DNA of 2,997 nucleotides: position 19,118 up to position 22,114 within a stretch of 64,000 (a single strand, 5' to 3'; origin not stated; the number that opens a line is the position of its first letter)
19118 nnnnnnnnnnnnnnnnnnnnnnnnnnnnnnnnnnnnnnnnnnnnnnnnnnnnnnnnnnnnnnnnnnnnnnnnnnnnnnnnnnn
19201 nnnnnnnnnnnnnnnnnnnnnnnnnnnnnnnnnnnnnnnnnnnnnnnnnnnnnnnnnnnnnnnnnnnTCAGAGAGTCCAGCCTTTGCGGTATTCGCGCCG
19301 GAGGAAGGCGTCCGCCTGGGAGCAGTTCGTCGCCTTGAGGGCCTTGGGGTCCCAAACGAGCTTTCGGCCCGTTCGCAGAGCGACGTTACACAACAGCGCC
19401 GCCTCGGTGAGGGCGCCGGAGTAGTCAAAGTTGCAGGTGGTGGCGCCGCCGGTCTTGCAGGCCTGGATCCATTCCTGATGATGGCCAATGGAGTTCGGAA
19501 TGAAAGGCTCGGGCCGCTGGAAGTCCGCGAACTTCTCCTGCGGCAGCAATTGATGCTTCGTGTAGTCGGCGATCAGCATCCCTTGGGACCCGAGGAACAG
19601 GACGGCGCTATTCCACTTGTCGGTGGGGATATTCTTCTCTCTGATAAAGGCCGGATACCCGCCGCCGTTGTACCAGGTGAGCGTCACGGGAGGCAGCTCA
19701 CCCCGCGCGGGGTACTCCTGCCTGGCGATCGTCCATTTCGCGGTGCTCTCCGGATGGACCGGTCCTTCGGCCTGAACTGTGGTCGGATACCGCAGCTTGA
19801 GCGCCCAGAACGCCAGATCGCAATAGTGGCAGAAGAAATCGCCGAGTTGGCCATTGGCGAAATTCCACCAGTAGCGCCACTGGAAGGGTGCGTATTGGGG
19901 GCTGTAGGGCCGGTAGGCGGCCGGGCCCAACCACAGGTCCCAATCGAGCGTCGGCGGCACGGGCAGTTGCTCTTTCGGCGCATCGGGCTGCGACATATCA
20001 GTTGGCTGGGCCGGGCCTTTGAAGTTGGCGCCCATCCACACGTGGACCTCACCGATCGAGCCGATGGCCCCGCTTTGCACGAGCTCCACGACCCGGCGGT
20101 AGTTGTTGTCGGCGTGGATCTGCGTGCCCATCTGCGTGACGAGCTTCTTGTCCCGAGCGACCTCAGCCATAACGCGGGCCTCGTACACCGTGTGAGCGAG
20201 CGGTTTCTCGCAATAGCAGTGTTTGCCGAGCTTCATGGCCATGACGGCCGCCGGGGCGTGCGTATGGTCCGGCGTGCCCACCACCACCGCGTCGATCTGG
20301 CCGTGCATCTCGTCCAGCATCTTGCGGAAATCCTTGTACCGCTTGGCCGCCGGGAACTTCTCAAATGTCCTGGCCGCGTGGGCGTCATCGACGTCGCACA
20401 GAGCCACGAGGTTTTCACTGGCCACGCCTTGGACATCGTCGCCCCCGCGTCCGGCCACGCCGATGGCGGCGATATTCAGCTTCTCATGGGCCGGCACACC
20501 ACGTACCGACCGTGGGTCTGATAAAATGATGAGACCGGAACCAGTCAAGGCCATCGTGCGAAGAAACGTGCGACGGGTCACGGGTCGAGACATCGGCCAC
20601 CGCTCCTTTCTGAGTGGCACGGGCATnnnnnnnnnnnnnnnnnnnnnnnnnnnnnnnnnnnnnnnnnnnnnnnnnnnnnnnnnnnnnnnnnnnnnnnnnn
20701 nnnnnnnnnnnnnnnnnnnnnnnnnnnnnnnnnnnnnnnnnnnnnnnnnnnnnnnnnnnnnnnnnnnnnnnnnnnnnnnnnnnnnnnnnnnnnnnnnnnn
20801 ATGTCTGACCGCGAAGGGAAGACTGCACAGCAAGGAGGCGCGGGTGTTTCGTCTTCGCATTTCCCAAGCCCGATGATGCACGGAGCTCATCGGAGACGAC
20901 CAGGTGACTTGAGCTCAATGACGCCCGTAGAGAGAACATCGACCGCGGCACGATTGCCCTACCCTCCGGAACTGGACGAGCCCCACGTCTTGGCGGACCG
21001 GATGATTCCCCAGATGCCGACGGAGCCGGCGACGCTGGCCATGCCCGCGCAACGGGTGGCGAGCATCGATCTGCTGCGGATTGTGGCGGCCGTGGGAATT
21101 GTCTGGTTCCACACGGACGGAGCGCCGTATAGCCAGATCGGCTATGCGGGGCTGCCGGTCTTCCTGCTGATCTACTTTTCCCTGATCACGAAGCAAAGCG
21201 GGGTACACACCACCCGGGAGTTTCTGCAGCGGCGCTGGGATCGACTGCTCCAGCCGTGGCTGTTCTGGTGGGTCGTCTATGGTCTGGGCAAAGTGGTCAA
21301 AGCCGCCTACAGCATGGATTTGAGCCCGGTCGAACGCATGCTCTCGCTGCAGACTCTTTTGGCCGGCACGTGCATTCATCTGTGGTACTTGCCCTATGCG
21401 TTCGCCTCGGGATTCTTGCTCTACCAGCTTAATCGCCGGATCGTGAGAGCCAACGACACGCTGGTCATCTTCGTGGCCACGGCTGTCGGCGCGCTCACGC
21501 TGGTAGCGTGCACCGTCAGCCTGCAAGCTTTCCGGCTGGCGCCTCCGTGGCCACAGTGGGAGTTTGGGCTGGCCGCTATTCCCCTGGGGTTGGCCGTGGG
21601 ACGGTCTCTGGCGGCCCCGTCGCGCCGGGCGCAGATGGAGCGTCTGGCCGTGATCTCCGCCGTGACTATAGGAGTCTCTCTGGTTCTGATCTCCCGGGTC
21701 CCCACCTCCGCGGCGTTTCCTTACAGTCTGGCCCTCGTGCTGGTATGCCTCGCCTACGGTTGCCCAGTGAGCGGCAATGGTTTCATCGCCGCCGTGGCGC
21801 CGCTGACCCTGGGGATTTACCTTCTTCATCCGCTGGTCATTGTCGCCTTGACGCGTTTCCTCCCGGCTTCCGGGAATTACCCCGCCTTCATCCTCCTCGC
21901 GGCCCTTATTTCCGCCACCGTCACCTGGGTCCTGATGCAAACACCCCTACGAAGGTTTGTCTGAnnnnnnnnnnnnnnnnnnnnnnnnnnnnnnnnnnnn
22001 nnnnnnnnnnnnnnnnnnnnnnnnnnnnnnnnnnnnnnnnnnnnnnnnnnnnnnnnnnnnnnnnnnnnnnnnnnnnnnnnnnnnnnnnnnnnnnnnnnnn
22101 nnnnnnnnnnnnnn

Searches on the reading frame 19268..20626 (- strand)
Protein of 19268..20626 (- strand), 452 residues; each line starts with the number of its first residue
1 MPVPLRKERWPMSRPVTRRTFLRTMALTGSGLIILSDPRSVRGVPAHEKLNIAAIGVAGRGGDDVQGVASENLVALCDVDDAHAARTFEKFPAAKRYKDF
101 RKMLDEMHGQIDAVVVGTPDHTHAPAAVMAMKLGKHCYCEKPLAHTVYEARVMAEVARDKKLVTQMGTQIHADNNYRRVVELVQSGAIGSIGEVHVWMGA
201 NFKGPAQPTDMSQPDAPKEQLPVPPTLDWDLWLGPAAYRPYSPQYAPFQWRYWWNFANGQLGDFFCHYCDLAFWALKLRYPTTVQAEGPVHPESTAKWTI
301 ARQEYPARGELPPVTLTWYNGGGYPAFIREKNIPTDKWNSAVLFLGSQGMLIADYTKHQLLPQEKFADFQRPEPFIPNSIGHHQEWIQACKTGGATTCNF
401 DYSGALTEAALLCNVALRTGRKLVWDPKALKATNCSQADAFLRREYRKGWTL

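Call 81: search_protein_families(library=pfam, proteins=[window:19268-20626:-], max_evalue=0.00001)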
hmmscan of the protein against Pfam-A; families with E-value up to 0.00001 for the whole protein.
window:19268-20626:- (452 aa): 3 families
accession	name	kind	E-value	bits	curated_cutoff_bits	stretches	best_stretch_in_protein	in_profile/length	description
PF01408.29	GFO_IDH_MocA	-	1e-17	65.3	24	1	52-167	3-119/120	Oxidoreductase family, NAD-binding Rossmann fold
PF19051.5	GFO_IDH_MocA_C2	-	8.2e-16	58.7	23.3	1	219-451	44-253/254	Oxidoreductase family, C-terminal alpha/beta domain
PF22725.1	GFO_IDH_MocA_C3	-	4.6e-07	30.3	27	0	241-293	26-78/124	GFO/IDH/MocA C-terminal domain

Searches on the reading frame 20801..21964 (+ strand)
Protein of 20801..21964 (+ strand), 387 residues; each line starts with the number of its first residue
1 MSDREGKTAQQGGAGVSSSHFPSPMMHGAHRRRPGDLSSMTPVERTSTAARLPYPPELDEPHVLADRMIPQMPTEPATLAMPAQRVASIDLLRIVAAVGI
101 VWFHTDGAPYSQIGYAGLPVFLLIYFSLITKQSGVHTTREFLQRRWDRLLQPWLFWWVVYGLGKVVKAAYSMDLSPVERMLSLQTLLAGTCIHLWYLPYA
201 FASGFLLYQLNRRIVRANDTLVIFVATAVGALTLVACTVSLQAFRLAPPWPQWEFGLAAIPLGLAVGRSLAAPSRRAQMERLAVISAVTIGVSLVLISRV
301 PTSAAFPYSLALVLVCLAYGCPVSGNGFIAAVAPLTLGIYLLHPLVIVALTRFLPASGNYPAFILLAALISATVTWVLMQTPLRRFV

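Call 81: search_protein_families(library=pfam, proteins=[window:20801-21964:+], max_evalue=0.00001)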
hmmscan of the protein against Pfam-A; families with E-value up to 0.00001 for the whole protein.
window:20801-21964:+ (387 aa): 1 family
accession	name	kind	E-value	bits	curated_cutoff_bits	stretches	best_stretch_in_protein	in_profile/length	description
PF01757.29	Acyl_transf_3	-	1.2e-19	71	31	1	87-378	2-324/326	Acyltransferase domain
